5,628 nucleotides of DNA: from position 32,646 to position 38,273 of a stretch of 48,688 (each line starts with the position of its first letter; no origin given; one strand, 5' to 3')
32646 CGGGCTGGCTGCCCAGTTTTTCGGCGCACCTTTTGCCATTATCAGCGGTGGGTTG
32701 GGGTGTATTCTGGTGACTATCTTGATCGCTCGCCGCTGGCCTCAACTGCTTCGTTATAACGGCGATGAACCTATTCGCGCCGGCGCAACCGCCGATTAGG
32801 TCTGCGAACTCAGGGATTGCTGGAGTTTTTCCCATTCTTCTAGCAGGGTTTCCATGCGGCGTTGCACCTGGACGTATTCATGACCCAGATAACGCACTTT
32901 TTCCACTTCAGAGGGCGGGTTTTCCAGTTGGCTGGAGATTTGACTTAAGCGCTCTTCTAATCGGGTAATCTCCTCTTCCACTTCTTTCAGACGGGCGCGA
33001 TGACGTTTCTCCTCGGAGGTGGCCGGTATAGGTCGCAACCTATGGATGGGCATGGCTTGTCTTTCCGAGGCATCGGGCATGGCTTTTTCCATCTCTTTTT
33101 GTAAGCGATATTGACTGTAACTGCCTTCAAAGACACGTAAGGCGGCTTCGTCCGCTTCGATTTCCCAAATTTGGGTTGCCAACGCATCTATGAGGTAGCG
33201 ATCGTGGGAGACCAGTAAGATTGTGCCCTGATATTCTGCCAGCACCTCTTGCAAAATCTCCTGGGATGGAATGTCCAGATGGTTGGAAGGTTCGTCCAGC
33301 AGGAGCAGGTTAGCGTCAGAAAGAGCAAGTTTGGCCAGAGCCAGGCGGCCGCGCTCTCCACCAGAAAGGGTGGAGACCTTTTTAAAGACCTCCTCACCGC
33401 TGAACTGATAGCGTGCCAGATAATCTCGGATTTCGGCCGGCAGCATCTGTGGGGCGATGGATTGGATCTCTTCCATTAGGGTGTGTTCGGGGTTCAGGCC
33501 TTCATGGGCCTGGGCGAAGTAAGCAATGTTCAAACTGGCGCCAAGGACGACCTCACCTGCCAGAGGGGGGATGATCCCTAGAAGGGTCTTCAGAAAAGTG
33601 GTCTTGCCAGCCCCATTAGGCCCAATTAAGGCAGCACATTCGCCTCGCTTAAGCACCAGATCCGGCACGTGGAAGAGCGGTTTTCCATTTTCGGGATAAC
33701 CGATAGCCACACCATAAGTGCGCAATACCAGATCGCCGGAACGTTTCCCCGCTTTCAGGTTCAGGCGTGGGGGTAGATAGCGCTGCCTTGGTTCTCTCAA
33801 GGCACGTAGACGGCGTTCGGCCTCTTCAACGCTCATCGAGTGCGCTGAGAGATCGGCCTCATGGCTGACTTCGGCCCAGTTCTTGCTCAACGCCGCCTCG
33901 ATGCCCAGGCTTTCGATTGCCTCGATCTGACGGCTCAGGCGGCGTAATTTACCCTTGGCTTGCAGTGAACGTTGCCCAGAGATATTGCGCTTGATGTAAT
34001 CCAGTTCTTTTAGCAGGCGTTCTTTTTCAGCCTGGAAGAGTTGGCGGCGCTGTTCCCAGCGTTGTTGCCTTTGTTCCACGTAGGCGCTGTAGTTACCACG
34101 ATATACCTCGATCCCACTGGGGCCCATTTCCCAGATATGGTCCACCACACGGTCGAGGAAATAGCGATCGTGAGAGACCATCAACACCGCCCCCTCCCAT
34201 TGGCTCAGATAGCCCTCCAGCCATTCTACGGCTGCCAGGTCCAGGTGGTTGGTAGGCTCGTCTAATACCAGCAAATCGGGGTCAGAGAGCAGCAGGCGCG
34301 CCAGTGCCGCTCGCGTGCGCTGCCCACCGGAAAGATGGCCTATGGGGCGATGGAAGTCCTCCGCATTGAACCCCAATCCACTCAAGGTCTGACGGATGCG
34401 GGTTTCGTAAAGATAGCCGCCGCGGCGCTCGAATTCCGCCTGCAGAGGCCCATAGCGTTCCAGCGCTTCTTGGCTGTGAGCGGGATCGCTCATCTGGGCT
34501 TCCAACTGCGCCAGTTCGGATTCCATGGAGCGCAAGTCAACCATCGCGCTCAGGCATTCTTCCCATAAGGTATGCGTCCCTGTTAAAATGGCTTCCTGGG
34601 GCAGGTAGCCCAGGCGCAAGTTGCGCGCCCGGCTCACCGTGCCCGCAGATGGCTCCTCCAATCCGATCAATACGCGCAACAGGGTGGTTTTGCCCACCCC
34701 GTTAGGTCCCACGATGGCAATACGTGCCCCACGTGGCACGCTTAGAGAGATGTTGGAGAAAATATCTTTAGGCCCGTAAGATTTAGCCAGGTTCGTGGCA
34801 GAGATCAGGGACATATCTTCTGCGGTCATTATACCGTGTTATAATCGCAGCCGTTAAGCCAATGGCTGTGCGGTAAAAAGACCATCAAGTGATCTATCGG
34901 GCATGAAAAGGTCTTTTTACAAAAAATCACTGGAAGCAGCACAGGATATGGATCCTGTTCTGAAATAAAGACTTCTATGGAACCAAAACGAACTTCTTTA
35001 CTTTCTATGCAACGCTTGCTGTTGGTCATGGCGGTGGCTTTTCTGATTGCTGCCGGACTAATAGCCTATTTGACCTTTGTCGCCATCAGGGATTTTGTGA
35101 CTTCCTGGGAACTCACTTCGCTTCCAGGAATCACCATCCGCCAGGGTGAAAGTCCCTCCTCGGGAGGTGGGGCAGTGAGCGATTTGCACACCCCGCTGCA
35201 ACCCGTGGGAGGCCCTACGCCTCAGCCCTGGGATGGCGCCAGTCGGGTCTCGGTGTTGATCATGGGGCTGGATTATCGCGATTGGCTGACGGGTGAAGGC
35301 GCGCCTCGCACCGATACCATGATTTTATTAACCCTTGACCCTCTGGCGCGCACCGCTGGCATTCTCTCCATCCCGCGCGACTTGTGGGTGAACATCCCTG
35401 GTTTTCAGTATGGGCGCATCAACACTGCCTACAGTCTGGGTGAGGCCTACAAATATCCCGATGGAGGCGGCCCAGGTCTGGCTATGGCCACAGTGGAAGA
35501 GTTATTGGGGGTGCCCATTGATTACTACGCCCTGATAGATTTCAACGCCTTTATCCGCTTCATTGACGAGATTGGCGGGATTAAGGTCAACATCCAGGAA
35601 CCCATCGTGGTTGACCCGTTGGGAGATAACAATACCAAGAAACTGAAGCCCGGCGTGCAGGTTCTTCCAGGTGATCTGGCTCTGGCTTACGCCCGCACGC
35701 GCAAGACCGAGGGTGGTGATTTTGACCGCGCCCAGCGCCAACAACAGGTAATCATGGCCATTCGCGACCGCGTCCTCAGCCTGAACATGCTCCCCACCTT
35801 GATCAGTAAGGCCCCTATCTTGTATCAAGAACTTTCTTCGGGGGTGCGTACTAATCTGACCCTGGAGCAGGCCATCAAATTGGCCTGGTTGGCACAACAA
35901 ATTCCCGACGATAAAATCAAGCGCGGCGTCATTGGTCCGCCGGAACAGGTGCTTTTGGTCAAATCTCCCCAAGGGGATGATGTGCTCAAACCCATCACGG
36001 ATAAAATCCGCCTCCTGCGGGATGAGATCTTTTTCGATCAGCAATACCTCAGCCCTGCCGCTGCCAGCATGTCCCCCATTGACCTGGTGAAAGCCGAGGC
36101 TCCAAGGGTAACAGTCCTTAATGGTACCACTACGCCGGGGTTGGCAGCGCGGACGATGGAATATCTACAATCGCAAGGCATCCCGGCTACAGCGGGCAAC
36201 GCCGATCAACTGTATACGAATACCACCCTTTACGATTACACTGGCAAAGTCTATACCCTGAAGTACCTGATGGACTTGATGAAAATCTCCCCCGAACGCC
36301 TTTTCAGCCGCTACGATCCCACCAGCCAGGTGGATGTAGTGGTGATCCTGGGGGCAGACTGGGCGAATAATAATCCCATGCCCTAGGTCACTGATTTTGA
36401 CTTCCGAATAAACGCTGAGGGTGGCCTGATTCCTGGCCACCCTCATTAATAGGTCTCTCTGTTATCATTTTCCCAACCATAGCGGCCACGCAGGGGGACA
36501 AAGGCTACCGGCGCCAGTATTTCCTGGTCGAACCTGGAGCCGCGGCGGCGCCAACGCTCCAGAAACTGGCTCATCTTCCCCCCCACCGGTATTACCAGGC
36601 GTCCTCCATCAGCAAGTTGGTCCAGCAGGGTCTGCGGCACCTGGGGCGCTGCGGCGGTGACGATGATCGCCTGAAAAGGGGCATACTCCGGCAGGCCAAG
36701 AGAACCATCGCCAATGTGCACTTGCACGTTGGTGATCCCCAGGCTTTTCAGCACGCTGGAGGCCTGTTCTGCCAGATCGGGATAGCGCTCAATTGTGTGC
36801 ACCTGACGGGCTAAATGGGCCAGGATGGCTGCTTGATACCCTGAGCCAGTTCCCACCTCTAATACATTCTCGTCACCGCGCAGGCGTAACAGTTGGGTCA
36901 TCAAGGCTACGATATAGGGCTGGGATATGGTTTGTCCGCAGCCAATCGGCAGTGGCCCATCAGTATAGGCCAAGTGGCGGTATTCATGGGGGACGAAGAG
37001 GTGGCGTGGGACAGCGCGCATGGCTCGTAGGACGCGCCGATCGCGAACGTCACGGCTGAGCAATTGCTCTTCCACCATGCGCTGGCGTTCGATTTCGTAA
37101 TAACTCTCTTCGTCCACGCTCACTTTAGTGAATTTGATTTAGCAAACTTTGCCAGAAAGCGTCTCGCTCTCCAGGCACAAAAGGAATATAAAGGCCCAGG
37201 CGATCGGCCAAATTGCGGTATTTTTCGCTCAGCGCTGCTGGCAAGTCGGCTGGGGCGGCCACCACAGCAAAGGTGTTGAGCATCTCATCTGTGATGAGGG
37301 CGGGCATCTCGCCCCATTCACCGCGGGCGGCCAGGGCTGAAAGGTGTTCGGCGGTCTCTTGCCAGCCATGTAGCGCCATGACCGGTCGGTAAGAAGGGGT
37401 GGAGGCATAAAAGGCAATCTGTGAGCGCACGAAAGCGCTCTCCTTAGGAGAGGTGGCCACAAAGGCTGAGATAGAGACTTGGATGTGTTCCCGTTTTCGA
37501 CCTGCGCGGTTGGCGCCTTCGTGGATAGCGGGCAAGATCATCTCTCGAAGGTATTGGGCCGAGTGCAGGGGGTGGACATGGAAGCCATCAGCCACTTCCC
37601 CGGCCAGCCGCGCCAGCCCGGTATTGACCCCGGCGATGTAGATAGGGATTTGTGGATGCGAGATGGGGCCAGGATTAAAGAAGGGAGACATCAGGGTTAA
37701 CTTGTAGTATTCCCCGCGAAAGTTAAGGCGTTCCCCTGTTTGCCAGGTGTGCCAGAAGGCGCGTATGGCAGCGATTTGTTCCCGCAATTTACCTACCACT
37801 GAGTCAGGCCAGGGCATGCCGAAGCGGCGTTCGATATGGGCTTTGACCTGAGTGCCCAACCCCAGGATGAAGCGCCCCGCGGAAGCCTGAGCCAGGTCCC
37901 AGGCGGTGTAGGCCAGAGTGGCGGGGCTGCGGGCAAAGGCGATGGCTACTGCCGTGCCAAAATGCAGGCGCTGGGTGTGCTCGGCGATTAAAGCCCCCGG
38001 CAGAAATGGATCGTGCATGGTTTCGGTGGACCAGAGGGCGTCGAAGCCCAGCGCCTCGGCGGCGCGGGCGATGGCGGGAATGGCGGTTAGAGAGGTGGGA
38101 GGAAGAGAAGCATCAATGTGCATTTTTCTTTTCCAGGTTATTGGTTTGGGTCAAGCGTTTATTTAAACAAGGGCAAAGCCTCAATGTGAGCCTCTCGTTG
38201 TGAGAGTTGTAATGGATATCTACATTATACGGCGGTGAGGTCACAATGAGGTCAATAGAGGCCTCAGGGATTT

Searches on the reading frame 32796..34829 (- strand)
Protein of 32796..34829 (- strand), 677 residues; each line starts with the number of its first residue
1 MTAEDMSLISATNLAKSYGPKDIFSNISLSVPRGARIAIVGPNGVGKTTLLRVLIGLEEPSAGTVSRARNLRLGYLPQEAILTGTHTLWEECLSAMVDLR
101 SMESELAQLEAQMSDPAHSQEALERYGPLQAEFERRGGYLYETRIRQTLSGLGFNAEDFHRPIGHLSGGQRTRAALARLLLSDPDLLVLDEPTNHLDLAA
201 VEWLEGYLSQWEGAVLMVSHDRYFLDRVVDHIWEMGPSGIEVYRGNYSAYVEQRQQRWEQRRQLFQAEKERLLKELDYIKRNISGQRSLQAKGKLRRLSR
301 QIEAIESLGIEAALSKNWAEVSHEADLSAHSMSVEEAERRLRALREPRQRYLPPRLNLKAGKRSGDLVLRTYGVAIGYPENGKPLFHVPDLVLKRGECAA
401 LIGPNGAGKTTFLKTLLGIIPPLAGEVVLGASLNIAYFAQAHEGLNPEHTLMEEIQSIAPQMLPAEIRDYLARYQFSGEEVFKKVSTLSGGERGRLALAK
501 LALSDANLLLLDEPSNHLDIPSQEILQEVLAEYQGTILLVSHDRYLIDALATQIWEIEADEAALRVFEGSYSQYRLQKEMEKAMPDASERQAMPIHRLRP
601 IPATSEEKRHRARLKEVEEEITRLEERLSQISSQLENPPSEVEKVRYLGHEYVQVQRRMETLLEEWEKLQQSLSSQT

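Call 11: search_protein_families(library=ncbifam, max_evalue=1e-10, proteins=[window:32796-34829:-])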
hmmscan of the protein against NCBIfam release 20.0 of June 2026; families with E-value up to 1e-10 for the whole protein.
window:32796-34829:- (677 aa): 181 families (the best 25 are shown)
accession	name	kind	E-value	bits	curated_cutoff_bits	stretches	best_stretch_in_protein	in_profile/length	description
NF000355.4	ribo_prot_ABC_F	equivalog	2e-142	475.5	380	2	9-546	3-488/499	ribosomal protection-like ABC-F family protein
NF008775.0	PRK11819.1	equivalog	3.1e-123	412.3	599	2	12-297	10-294/556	energy-dependent translational throttle protein EttA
TIGR03719.1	ABC_ABC_ChvD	subfamily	8.8e-122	407.5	806.75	2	12-297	8-292/552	energy-dependent translational throttle protein EttA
NF050005.1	ABC_ATPase_Uup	equivalog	3.4e-111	372.4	900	2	339-672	286-625/636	ATP-binding cassette ATPase Uup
NF008358.0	PRK11147.1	equivalog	1.2e-103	347.5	936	2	339-672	286-621/635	ABC transporter ATP-binding protein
NF000170.2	ABCF_Vga_all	exception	1.3e-103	347.3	725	2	200-583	113-477/521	Vga family ABC-F type ribosomal protection protein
NF011646.0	PRK15064.1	equivalog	7.6e-99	331.5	762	2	8-335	1-323/530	ABC-F family ATPase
NF000168.2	ABCF_Msr_all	exception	1.7e-96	323.7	680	3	195-544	130-465/487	Msr family ABC-F type ribosomal protection protein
NF000171.1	ABCF_producer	exception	4.9e-94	315.7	800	2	11-454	6-431/541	TlrC/CarA/OleB/SrmB family ABC-F type ribosomal protection protein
NF000514.1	ABCF_OptrA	exception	8.5e-94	315.1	1450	2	11-324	23-344/655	ABC-F type ribosomal protection protein OptrA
NF007921.0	PRK10636.1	equivalog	1.2e-89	301.2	917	2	366-637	310-581/638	ABC transporter ATP-binding protein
NF000169.2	ABCF_Sal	exception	3.5e-84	283.4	725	2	380-559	325-503/542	Sal family ABC-F type ribosomal protection protein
NF043038.1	ABCF_CplR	exception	1.2e-82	278.3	780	2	390-595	306-485/544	ABC-F type ribosomal protection protein CplR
NF000167.2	ABCF_Lsa_all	exception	2.4e-78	264.3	750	3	145-443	97-382/492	Lsa family ABC-F type ribosomal protection protein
NF045691.1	ABCF_VgaF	exception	2.2e-76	257.3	975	2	213-559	125-454/459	ABC-F type ribosomal protection protein Vga(F)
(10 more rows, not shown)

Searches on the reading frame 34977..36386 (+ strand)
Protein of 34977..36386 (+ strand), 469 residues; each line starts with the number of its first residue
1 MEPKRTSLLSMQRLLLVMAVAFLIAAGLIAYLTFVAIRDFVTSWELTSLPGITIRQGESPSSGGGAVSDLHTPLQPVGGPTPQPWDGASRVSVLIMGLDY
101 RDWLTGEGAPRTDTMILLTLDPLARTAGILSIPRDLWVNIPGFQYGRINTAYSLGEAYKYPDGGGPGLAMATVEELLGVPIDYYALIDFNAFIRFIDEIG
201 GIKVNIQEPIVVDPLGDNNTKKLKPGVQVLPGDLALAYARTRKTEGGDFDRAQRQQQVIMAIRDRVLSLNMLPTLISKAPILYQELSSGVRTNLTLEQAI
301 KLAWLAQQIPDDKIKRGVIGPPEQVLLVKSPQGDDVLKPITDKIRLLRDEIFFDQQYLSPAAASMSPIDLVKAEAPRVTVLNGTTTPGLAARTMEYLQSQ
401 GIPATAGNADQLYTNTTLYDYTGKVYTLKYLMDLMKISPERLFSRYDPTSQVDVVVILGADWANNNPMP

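Call 11: search_protein_families(library=ncbifam, max_evalue=1e-10, proteins=[window:34977-36386:+])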
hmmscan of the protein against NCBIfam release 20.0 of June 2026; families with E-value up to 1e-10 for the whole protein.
window:34977-36386:+ (469 aa): 4 families
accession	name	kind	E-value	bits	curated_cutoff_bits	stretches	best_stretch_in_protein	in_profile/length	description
TIGR00350.1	lytR_cpsA_psr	domain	2.6e-34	118.7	62.3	1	110-266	1-150/152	LCP family glycopolymer transferase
NF006897.1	PRK09379.1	equivalog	3.2e-30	105.4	441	1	90-301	59-249/298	polyisoprenyl-teichoic acid--peptidoglycan teichoic acid transferase TagU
NF047591.1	ligase_LytR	equivalog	1.8e-28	99.9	450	1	91-298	58-263/336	glycopolymer--peptidoglycan transferase LytR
NF051849.1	LCP_trans_Cps2A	equivalog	4.7e-20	72.2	650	1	110-303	239-418/477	LCP family glycopolymer transferase CpsA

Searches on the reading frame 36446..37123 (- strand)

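Call 12: search_protein_families(library=ncbifam, max_evalue=1e-10, proteins=[window:36446-37123:-])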
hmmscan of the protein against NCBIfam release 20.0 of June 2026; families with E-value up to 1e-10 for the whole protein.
window:36446-37123:- (225 aa): 6 families
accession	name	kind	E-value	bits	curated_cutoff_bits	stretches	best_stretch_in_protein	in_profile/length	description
NF001453.0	PRK00312.1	equivalog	2.8e-80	268.9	188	1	9-218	7-216/217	protein-L-isoaspartate(D-aspartate) O-methyltransferase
NF010549.0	PRK13942.1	equivalog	2.6e-69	233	282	1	12-218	6-214/215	protein-L-isoaspartate O-methyltransferase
TIGR00080.1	pimt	equivalog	2.5e-68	230.1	159.05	1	13-215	7-212/216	protein-L-isoaspartate O-methyltransferase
TIGR04364.1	methyltran_FxLD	equivalog_domain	8.5e-39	133.7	320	1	13-214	5-215/394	methyltransferase, FxLD system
TIGR04188.1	methyltr_grsp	subfamily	2.4e-34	119.3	380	1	67-184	91-209/363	ATP-grasp peptide maturase system methyltransferase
NF010550.0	PRK13943.1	equivalog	3e-27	95.6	359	1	23-185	16-185/322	protein-L-isoaspartate O-methyltransferase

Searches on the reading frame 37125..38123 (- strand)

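Call 11: search_protein_families(library=ncbifam, max_evalue=1e-10, proteins=[window:37125-38123:-])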
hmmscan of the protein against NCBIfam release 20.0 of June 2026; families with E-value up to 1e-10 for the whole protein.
window:37125-38123:- (332 aa): 16 families
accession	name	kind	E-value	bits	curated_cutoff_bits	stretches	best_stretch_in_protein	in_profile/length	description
TIGR03617.1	F420_MSMEG_2256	subfamily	3.1e-128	427.2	278.15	1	19-331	1-316/318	TIGR03617 family F420-dependent LLM class oxidoreductase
TIGR03564.1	F420_MSMEG_4879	subfamily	1.4e-35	123.2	234.25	1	17-259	3-238/265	TIGR03564 family F420-dependent LLM class oxidoreductase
TIGR04024.1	F420_NP1902A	hypoth_equivalog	2.2e-32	112.1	345.4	1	11-298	13-296/330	TIGR04024 family LLM class F420-dependent oxidoreductase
TIGR03555.1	F420_mer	equivalog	8.4e-30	104.3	348.7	1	8-294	7-287/325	5,10-methylenetetrahydromethanopterin reductase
NF002619.0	PRK02271.1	equivalog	2.7e-29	102.5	276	1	8-294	9-288/329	5,10-methylenetetrahydromethanopterin reductase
TIGR03559.1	F420_Rv3520c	subfamily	2.9e-28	98.9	335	1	19-290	19-303/325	LLM class F420-dependent oxidoreductase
TIGR03841.1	F420_Rv3093c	subfamily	2.7e-26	92.7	213.65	1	17-303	14-285/298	LLM class F420-dependent oxidoreductase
TIGR03619.1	F420_Rv2161c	subfamily_domain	1.1e-25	90.7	166.9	1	35-223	42-218/247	TIGR03619 family F420-dependent LLM class oxidoreductase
TIGR03560.1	F420_Rv1855c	subfamily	2.8e-22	79.6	231.4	1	17-218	17-226/227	TIGR03560 family F420-dependent LLM class oxidoreductase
TIGR03554.1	F420_G6P_DH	equivalog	8.1e-19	67.8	420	1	31-224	42-233/331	glucose-6-phosphate dehydrogenase (coenzyme-F420)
TIGR03621.1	F420_MSMEG_2516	subfamily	6.7e-17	61.6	213.15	1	10-189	11-181/295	TIGR03621 family F420-dependent LLM class oxidoreductase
TIGR03857.1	F420_MSMEG_2249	hypoth_equivalog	7.1e-15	55.1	218.4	1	19-256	20-252/329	TIGR03857 family LLM class F420-dependent oxidoreductase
TIGR04465.1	ArgArg_F420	equivalog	2.3e-13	49.9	470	1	18-214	65-262/364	F420-dependent hydroxymycolic acid dehydrogenase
TIGR03557.1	F420_G6P_family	subfamily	5.4e-12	45.5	210.4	1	19-182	19-186/316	TIGR03557 family F420-dependent LLM class oxidoreductase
TIGR03854.1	F420_MSMEG_3544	hypoth_equivalog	5.4e-11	42.3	295.6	1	14-230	14-224/290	TIGR03854 family LLM class F420-dependent oxidoreductase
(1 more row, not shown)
